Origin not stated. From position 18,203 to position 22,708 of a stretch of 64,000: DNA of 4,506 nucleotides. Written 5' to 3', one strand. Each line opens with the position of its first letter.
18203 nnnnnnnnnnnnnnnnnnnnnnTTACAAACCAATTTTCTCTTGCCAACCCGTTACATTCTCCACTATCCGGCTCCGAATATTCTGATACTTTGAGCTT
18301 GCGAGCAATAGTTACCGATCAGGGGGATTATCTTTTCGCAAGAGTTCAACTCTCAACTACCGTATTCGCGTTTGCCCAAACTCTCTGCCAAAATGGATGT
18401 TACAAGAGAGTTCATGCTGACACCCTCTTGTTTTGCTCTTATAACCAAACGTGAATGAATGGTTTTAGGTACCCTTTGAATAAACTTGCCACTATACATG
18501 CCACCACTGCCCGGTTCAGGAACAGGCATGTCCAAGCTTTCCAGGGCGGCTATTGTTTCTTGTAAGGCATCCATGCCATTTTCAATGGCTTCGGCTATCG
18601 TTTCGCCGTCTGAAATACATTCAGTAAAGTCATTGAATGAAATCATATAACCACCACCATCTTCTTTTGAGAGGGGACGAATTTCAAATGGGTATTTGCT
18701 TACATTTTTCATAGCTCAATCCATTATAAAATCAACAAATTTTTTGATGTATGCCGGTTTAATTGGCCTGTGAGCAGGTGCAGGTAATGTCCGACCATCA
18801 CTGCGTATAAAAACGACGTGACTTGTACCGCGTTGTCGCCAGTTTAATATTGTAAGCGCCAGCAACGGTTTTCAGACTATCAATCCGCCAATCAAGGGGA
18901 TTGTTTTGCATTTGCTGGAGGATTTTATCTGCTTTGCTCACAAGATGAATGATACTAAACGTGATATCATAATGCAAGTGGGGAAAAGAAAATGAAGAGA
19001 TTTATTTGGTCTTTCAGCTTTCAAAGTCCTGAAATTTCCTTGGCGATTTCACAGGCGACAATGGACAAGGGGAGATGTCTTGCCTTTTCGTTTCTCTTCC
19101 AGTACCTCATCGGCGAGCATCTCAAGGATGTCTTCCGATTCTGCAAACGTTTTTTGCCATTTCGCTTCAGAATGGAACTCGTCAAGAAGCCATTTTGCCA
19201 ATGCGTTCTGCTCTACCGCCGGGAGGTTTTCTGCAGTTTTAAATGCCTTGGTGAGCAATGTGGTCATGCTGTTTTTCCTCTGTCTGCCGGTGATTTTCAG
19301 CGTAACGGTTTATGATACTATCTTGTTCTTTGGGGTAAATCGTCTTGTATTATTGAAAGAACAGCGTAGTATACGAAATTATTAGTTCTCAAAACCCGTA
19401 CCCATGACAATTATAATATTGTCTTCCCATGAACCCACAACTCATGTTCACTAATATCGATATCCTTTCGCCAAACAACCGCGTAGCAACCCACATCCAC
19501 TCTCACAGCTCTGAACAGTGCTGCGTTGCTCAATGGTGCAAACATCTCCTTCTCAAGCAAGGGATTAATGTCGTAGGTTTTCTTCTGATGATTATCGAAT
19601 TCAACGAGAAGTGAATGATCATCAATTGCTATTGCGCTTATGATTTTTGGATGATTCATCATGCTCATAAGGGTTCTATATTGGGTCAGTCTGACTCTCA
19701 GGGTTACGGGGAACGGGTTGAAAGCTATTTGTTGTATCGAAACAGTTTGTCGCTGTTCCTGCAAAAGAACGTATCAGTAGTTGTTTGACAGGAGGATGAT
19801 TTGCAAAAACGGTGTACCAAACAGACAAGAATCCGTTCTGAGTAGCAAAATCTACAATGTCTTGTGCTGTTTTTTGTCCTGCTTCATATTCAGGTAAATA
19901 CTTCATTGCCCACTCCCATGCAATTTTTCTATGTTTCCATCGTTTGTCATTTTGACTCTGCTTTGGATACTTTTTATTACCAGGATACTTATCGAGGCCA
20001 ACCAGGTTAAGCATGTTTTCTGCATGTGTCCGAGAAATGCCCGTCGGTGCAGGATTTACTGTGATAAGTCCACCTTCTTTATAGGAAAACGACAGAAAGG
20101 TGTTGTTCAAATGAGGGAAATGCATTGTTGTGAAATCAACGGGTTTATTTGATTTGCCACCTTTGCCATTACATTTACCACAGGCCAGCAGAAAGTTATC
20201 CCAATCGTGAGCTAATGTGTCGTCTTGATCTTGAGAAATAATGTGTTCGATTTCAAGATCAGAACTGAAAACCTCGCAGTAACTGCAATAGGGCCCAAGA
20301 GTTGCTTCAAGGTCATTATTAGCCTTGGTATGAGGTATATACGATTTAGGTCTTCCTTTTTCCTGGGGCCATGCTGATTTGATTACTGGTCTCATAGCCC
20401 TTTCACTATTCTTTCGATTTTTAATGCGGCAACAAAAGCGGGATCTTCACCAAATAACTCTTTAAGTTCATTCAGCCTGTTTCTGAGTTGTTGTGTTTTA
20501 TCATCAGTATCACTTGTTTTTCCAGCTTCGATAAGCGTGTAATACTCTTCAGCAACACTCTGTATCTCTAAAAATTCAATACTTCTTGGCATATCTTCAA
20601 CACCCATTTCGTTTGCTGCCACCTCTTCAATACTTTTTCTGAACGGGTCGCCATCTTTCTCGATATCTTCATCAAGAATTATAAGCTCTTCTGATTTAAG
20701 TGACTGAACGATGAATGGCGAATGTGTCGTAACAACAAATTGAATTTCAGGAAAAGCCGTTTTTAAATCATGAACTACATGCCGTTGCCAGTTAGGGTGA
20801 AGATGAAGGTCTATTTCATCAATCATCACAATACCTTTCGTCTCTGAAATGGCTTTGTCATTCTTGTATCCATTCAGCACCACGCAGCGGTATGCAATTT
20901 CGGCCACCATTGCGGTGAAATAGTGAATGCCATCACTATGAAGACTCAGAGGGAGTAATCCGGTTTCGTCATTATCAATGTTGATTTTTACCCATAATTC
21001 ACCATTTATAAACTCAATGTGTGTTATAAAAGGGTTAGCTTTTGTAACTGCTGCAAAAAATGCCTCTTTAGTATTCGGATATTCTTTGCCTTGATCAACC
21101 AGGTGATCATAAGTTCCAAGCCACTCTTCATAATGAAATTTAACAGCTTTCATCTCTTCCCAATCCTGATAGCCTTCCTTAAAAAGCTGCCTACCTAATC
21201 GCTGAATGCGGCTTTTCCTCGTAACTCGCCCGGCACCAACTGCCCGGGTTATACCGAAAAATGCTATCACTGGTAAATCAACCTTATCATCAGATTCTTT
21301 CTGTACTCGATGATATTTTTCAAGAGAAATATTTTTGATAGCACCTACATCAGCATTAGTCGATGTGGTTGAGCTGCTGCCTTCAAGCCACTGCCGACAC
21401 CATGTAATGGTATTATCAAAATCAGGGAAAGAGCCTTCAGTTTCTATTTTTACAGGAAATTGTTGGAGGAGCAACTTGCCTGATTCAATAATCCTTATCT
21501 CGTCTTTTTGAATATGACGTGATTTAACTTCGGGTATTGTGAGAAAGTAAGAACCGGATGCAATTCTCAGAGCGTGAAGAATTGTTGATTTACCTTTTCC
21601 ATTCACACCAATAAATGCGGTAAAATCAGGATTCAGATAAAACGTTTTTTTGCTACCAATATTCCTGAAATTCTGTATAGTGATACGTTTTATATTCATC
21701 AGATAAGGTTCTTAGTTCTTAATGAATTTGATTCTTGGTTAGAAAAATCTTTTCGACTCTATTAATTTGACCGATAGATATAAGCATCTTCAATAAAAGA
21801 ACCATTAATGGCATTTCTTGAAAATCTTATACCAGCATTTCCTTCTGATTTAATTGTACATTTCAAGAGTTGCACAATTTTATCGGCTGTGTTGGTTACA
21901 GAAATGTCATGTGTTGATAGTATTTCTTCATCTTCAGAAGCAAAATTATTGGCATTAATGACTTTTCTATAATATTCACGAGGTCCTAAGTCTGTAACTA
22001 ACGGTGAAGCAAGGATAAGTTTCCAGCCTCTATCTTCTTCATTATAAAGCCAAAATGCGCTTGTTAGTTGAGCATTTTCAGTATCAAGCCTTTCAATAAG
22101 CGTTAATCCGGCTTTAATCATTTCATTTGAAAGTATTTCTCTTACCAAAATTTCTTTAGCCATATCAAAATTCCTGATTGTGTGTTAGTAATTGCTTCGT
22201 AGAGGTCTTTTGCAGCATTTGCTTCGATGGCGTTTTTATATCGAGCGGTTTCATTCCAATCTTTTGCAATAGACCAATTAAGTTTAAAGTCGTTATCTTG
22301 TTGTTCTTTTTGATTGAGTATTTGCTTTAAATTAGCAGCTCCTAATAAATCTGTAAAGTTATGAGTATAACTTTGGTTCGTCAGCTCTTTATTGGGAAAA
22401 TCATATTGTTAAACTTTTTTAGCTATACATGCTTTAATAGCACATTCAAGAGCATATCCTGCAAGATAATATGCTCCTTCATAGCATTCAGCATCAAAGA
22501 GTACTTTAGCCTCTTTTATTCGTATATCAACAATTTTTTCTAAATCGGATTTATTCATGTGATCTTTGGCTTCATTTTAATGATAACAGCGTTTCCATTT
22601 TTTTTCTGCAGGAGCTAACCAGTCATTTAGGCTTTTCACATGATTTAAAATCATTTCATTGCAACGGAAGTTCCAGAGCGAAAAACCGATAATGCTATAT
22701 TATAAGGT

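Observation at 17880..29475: Integrase-less defence/TA island with cassette-array-like architecture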

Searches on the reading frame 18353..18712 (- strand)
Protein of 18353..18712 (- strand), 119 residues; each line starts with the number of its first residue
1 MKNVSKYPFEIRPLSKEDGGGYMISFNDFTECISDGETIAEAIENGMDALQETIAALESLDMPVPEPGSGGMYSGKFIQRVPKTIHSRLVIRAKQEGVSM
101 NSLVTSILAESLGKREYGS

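Call 3: search_protein_families(library=pfam, proteins=[window:18353-18712:-], max_evalue=0.01)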
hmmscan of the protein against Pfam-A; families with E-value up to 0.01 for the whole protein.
window:18353-18712:- (119 aa): 4 families
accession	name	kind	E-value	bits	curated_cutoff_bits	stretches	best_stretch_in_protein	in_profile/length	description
PF05534.18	HicB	-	1.9e-09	37.8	21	1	73-108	16-51/51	HicB family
PF22513.2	FitA-like_RHH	-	1.8e-05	25.1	27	1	78-111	5-38/39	Antitoxin FitA-like, ribbon-helix-helix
PF15919.11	HicB_lk_antitox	-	2.7e-05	24.7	27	1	16-69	7-60/123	HicB_like antitoxin of bacterial toxin-antitoxin system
PF03869.20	Arc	-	0.00012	22.3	20.4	1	76-114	6-44/50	Arc-like DNA binding domain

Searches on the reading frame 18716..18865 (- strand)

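Call 3: search_protein_families(library=pfam, proteins=[window:18716-18865:-], max_evalue=0.01)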
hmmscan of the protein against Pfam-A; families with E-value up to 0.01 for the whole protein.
window:18716-18865:- (49 aa): 1 family
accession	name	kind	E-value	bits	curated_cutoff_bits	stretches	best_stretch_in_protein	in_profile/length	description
PF07927.17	HicA_toxin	-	0.00087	19.8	27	1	10-42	17-51/58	HicA toxin of bacterial toxin-antitoxin,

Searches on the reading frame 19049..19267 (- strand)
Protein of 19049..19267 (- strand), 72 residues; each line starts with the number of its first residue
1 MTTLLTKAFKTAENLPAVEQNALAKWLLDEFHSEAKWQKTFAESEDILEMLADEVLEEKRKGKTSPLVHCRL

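Call 3: search_protein_families(library=pfam, proteins=[window:19049-19267:-], max_evalue=0.01)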
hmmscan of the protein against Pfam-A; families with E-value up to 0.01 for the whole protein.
window:19049-19267:- (72 aa): 0 families

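Call 5: search_protein_families(library=padloc, proteins=[window:19049-19267:-], max_evalue=0.001)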
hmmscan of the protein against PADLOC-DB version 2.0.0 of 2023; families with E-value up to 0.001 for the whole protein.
window:19049-19267:- (72 aa): 0 families

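Call 35: search_protein_families(library=ncbifam, proteins=[window:19049-19267:-], max_evalue=0.01)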
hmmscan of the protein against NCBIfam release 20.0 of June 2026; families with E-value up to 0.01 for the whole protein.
window:19049-19267:- (72 aa): 0 families

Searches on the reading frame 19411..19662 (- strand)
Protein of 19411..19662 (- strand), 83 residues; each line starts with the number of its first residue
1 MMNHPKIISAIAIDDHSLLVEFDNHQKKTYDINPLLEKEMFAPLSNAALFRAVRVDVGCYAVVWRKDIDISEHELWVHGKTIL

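Call 46: search_protein_families(library=pfam, proteins=[window:19411-19662:-], max_evalue=0.01)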
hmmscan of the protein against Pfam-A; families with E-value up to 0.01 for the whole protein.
window:19411-19662:- (83 aa): 1 family
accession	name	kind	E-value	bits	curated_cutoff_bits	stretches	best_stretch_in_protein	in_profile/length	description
PF10387.14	DUF2442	-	4.5e-13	49.6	23.9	1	7-78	1-69/72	Protein of unknown function (DUF2442)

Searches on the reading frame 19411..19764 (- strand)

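Call 3: search_protein_families(library=pfam, proteins=[window:19411-19764:-], max_evalue=0.01)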
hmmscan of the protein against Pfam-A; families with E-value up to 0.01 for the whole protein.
window:19411-19764:- (117 aa): 1 family
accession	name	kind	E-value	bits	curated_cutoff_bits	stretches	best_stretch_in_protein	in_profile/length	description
PF10387.14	DUF2442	-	9.8e-13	48.6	23.9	1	41-112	1-69/72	Protein of unknown function (DUF2442)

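Call 5: search_protein_families(library=padloc, proteins=[window:19411-19764:-], max_evalue=0.001)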
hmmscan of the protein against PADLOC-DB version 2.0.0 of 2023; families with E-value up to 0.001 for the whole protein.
window:19411-19764:- (117 aa): 0 families

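Call 35: search_protein_families(library=ncbifam, proteins=[window:19411-19764:-], max_evalue=0.01)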
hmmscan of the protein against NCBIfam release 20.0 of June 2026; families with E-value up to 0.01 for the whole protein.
window:19411-19764:- (117 aa): 0 families

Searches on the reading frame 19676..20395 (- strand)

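Call 3: search_protein_families(library=pfam, proteins=[window:19676-20395:-], max_evalue=0.01)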
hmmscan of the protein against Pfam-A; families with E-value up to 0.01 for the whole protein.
window:19676-20395:- (239 aa): 1 family
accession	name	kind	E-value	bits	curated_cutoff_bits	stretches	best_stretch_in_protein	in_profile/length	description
PF01844.29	HNH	-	4.7e-08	33.5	21.4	1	37-79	1-44/47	HNH endonuclease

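Call 5: search_protein_families(library=padloc, proteins=[window:19676-20395:-], max_evalue=0.001)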
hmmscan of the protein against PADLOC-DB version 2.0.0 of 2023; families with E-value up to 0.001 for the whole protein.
window:19676-20395:- (239 aa): 31 families (the best 25 are shown)
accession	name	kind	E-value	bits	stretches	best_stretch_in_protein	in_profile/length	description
PDLC00315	PtuB1|PtuB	-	1.9e-66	222.1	1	1-228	1-221/227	Unknown function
PDLC00324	PtuB1|PtuB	-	2.2e-11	41.9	1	26-138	34-152/209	Unknown function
PDLC02924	HNH_I-A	-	6.5e-11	40.6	1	9-137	23-145/198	-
PDLC00331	PtuB1|PtuB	-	4.4e-10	37.5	1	23-150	23-154/222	Unknown function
PDLC00332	PtuB1|PtuB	-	1e-09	36.6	1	34-136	47-153/212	Unknown function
PDLC00340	PtuB1|PtuB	-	1.1e-09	36.3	1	35-84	67-113/268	Unknown function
PDLC00337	PtuB1|PtuB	-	2.2e-09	35.5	1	22-96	44-119/216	Unknown function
PDLC00323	PtuB1|PtuB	-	3.9e-09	34.5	1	37-83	37-82/215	Unknown function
PDLC00336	PtuB1|PtuB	-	6.1e-09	33.9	1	21-136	50-162/250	Unknown function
PDLC00321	PtuB1|PtuB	-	8.8e-09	33.4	1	31-108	36-116/223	Unknown function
PDLC00348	PtuB1|PtuB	-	9.8e-09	33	1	23-89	41-110/198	Unknown function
PDLC00316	PtuB1|PtuB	-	1.4e-07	29.4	1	23-84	53-124/301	Unknown function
PDLC00358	PtuB1|PtuB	-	5.1e-07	27.6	1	26-167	37-183/215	Unknown function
PDLC00345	PtuB1|PtuB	-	1.5e-06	25.9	1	34-98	51-120/223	Unknown function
PDLC00326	PtuB1|PtuB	-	2.8e-06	25.4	1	28-136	40-152/197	Unknown function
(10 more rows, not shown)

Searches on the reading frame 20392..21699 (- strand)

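Call 3: search_protein_families(library=pfam, proteins=[window:20392-21699:-], max_evalue=0.01)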
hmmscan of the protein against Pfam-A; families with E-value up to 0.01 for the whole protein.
window:20392-21699:- (435 aa): 5 families
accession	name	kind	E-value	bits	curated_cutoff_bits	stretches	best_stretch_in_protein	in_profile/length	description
PF13175.12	AAA_15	-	5.8e-19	69.4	32.1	2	1-49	1-48/374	AAA ATPase domain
PF13304.12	AAA_21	-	2.8e-17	64.2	27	2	241-331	225-303/304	AAA domain, putative AbiEii toxin, Type IV TA system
PF13476.12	AAA_23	-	3.4e-13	51.1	27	1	5-161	1-143/201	AAA domain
PF02463.25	SMC_N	-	2.4e-12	47.2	40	1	3-46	2-46/220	RecF/RecN/SMC N terminal domain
PF13555.12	AAA_29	-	0.007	16.5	27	0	4-44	2-42/61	P-loop containing region of AAA domain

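Call 5: search_protein_families(library=padloc, proteins=[window:20392-21699:-], max_evalue=0.001)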
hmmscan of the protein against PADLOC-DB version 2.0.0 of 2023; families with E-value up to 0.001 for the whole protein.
window:20392-21699:- (435 aa): 138 families (the best 25 are shown)
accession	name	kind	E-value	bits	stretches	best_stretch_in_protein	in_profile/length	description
PDLC00267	PtuA1|PtuA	-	2.2e-103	344.8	1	1-431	1-430/438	AAA ATPase domain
PDLC00278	PtuA1|PtuA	-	3.8e-102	340.8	1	1-433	1-432/436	AAA ATPase domain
PDLC00298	PtuA1|PtuA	-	1.4e-70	236.5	1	1-412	1-403/423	AAA ATPase domain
PDLC00310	PtuA1|PtuA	-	2e-70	236.1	1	1-411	1-415/443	AAA ATPase domain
PDLC00271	PtuA1|PtuA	-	5.3e-64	215.3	1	1-411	1-399/421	AAA ATPase domain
PDLC00277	PtuA1|PtuA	-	6e-62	208.2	1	1-417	1-410/423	AAA ATPase domain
PDLC00275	PtuA1|PtuA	-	2.2e-55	186.4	1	102-421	18-331/348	AAA ATPase domain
PDLC00299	PtuA1|PtuA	-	9.3e-55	184.6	2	215-419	308-508/535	AAA ATPase domain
PDLC02913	ATPase_I-A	-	1.2e-54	184.3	2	181-420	266-490/508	-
PDLC00284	PtuA1|PtuA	-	1.9e-41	140.5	2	237-411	344-522/545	AAA ATPase domain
PDLC00311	PtuA1|PtuA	-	2.4e-40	136.9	1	1-419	1-436/455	AAA ATPase domain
PDLC00304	PtuA1|PtuA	-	1.8e-37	127.6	1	3-419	12-417/444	AAA ATPase domain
PDLC00301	PtuA1|PtuA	-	8.8e-36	121.8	1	26-360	37-352/429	AAA ATPase domain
PDLC00286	PtuA1|PtuA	-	3.5e-34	116.3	1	136-411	3-267/289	AAA ATPase domain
PDLC00295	PtuA1|PtuA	-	2e-33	114.2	1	190-414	196-423/451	AAA ATPase domain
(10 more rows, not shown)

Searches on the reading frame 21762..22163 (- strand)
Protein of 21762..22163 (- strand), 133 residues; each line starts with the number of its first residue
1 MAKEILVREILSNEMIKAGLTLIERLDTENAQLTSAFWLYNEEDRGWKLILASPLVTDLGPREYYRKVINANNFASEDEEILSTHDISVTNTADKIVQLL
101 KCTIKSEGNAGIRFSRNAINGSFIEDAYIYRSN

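Call 3: search_protein_families(library=pfam, proteins=[window:21762-22163:-], max_evalue=0.01)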
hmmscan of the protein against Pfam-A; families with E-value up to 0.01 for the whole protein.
window:21762-22163:- (133 aa): 0 families

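Call 5: search_protein_families(library=padloc, proteins=[window:21762-22163:-], max_evalue=0.001)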
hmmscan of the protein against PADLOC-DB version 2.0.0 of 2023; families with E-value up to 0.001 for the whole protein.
window:21762-22163:- (133 aa): 0 families

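Call 35: search_protein_families(library=ncbifam, proteins=[window:21762-22163:-], max_evalue=0.01)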
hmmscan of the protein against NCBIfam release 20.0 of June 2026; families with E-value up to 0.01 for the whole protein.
window:21762-22163:- (133 aa): 0 families

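Call 59: find_homologous_proteins(query=window:21762-22163:-, max_evalue=0.001)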
Query window:21762-22163:- (133 aa): 139 proteins with E <= 0.001 among 140 candidates; the best 120 are listed.
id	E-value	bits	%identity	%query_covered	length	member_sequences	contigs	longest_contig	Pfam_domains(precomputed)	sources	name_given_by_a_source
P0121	2.3e-74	265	94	100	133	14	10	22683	-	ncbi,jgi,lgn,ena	jgi:hypothetical protein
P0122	8.4e-59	215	99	78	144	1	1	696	-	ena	-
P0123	7.1e-50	186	68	100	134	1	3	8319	-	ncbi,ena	-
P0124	5.6e-49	183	67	100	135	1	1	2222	-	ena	-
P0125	6.5e-49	183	68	100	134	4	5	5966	-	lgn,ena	-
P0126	1.2e-48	182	66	100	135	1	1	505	-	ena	-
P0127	1.3e-48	182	66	100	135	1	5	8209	-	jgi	-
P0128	2.4e-48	181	66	100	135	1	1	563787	-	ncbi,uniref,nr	ncbi:hypothetical protein [Marinomonas sp. ef1]|uniref:hypothetical protein n=1 Tax=Marinomonas sp. 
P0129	5.6e-48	180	65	100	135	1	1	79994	-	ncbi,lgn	ncbi:MAG: hypothetical protein V4660_18640 [Pseudomonadota bacterium]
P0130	1.1e-47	179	64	100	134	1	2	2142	-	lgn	-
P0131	1.3e-47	179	64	100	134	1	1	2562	-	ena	-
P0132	4.9e-47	177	65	100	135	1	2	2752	-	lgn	-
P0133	7.7e-47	176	63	100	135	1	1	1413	-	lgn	-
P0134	1.3e-46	176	63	100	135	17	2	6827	-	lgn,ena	-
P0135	1.6e-46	175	62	100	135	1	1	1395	-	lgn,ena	-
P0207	4.9e-36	142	51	99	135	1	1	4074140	-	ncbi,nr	ncbi:hypothetical protein D5085_02095 [Ectothiorhodospiraceae bacterium BW-2]|nr:hypothetical protei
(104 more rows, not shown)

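Call 61: find_encoding_contigs(protein=P0207, flank=4000, max_places=2)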
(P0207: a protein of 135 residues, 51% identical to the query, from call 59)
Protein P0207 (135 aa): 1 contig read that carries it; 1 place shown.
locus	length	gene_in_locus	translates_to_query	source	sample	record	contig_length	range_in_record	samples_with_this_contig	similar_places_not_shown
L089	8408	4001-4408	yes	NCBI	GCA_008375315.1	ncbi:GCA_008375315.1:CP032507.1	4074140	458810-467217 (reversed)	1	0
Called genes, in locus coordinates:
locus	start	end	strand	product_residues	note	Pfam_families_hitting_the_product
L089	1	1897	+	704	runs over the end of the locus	-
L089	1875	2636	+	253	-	PF09037:Sulphotransf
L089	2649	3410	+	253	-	-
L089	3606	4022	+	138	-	-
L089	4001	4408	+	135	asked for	-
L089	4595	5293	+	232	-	-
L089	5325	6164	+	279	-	PF11316:Rhamno_transf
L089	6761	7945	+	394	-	PF04321:RmlD_sub_bind, PF05368:NmrA (weak), PF01073:3Beta_HSD, PF01370:Epimerase, PF02719:Polysacc_synt_2, PF13460:NAD_binding_10 (faint), PF16363:GDP_Man_Dehyd, PF07993:NAD_binding_4 (weak)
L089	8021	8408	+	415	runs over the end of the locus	PF00534:Glycos_transf_1, PF13692:Glyco_trans_1_4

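Call 62: find_encoding_contigs(protein=P0128, flank=4000, max_places=2)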
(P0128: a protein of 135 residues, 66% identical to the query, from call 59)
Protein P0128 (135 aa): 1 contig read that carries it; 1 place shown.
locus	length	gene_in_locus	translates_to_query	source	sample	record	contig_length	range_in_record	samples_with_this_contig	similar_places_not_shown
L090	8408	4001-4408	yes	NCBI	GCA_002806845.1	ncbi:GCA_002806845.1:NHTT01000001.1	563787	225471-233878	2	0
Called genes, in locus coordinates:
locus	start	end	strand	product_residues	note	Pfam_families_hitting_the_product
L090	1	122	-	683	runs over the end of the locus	PF00133:tRNA-synt_1, PF01921:tRNA-synt_1f (faint), PF09334:tRNA-synt_1g, PF01406:tRNA-synt_1e (weak), PF19303:Anticodon_3 (weak), PF01588:tRNA_bind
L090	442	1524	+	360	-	PF01883:FeS_assembly_P (weak), PF10609:ParA, PF00142:Fer4_NifH (faint), PF01656:CbiA, PF09140:MipZ, PF13614:AAA_31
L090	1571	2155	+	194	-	PF06559:DCD_N (weak), PF22769:DCD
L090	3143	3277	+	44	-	-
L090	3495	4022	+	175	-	-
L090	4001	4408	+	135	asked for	-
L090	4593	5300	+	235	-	PF00293:NUDIX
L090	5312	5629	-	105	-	PF01845:CcdB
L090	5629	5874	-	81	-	PF07362:CcdA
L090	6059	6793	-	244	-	PF04391:DUF533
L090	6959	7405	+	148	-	PF07386:DUF1499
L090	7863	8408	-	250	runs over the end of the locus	PF01925:TauE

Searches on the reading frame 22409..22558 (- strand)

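Call 3: search_protein_families(library=pfam, proteins=[window:22409-22558:-], max_evalue=0.01)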
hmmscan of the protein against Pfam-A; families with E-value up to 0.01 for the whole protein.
window:22409-22558:- (49 aa): 1 family
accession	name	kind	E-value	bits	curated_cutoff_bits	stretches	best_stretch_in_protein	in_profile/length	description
PF05168.19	HEPN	-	0.0004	21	22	1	13-48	11-46/117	HEPN domain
